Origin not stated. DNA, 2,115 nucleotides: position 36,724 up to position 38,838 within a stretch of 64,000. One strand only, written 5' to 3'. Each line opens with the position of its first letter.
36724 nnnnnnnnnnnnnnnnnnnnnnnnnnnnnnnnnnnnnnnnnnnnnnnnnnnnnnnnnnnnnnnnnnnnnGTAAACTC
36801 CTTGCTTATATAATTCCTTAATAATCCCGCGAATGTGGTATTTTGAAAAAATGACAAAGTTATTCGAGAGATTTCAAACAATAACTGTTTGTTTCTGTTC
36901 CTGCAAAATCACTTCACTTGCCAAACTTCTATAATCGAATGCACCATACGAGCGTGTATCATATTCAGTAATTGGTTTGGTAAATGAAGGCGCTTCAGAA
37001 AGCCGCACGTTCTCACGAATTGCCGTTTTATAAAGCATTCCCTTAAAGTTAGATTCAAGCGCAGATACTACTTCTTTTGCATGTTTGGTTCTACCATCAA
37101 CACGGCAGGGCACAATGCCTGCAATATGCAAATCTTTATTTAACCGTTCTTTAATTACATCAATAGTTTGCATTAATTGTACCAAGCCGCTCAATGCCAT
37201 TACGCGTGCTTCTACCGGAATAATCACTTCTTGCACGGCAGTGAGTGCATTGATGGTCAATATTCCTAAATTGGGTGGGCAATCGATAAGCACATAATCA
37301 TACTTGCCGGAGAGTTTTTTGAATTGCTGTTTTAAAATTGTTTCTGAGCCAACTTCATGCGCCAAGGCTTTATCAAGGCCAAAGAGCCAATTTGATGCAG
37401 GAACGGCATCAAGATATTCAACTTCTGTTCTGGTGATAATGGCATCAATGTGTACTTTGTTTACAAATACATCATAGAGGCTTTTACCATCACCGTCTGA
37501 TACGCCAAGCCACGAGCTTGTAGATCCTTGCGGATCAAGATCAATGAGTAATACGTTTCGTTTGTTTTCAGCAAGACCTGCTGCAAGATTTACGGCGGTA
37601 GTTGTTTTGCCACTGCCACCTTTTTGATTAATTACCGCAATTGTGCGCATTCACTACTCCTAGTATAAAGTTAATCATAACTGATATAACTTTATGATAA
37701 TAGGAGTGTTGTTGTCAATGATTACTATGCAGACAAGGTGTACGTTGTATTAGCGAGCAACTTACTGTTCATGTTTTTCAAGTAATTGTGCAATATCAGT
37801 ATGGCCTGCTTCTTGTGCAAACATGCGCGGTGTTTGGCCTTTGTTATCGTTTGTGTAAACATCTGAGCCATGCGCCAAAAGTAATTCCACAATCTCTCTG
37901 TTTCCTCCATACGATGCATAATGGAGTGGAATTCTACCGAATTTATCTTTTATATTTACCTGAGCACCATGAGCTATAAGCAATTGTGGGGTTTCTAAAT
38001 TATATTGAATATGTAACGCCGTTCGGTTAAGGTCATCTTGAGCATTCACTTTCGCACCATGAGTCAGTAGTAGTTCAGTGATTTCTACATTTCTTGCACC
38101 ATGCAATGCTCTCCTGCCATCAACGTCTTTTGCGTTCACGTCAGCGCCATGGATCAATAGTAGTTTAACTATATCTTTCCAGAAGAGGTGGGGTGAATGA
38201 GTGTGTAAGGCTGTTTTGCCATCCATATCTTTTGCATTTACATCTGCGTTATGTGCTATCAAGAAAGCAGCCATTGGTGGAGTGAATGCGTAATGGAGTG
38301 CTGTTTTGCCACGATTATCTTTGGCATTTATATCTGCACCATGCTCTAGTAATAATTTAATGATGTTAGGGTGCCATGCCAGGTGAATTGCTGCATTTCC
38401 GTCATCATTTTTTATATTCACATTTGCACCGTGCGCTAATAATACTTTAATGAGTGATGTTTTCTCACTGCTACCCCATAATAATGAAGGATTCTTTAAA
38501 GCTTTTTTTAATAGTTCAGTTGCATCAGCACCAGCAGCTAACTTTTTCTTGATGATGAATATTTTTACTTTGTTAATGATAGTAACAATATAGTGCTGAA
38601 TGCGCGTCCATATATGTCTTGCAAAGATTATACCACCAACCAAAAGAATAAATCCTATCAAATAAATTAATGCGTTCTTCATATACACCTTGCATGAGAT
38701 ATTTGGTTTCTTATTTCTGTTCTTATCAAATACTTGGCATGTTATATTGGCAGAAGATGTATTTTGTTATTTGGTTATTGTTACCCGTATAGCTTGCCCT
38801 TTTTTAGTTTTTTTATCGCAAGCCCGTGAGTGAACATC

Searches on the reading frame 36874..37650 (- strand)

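Call 90: search_protein_families(library=pfam, max_evalue=0.00001, proteins=[window:36874-37650:-])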
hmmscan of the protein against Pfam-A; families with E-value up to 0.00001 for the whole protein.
window:36874-37650:- (258 aa): 7 families
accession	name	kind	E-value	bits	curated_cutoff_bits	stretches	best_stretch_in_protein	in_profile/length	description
PF13614.12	AAA_31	-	9.4e-56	189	27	1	1-176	1-177/177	AAA domain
PF01656.29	CbiA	-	8.1e-25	87.6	25.4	1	4-227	1-125/125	CobQ/CobB/MinD/ParA nucleotide binding domain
PF06564.18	CBP_BcsQ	-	5e-11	43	21.3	1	1-245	1-231/234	Cellulose biosynthesis protein BcsQ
PF10609.15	ParA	-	7.5e-11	42.3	27.1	1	2-144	4-141/246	NUBPL iron-transfer P-loop NTPase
PF00142.24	Fer4_NifH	-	3.1e-10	40.4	25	1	7-251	5-248/271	4Fe-4S iron sulfur cluster binding proteins, NifH/frxC family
PF09140.17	MipZ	-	4.1e-10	39.8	20.7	1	3-44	2-43/262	ATPase MipZ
PF02374.21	ArsA_ATPase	-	1.8e-07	31.1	24.3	1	6-132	5-140/305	Anion-transporting ATPase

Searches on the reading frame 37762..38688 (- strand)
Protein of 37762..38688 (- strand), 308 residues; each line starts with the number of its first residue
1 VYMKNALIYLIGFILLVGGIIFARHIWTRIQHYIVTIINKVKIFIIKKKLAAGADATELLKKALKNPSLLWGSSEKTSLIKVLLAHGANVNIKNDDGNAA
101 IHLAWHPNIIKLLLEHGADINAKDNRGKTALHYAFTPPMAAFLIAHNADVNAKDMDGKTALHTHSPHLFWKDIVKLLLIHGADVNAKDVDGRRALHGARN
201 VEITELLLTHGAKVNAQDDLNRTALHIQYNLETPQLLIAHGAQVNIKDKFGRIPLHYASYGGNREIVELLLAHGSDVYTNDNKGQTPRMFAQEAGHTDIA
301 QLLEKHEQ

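Call 90: search_protein_families(library=pfam, max_evalue=0.00001, proteins=[window:37762-38688:-])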
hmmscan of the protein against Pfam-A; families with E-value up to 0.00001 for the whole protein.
window:37762-38688:- (308 aa): 5 families
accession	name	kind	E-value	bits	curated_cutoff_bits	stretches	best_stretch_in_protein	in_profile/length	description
PF13637.12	Ank_4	-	4.5e-40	135.2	22.7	1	231-271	10-50/50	Ankyrin repeats (many copies)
PF12796.13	Ank_2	-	2e-39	134.5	27.3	3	230-303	9-79/90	Ankyrin repeats (3 copies)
PF00023.36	Ank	-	6.2e-38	127.1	21.1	1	251-281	2-32/33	Ankyrin repeat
PF13857.12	Ank_5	-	3.2e-32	110.7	27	2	237-288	1-53/56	Ankyrin repeats (many copies)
PF13606.12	Ank_3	-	3.2e-17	61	22.3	0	254-278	5-29/30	Ankyrin repeat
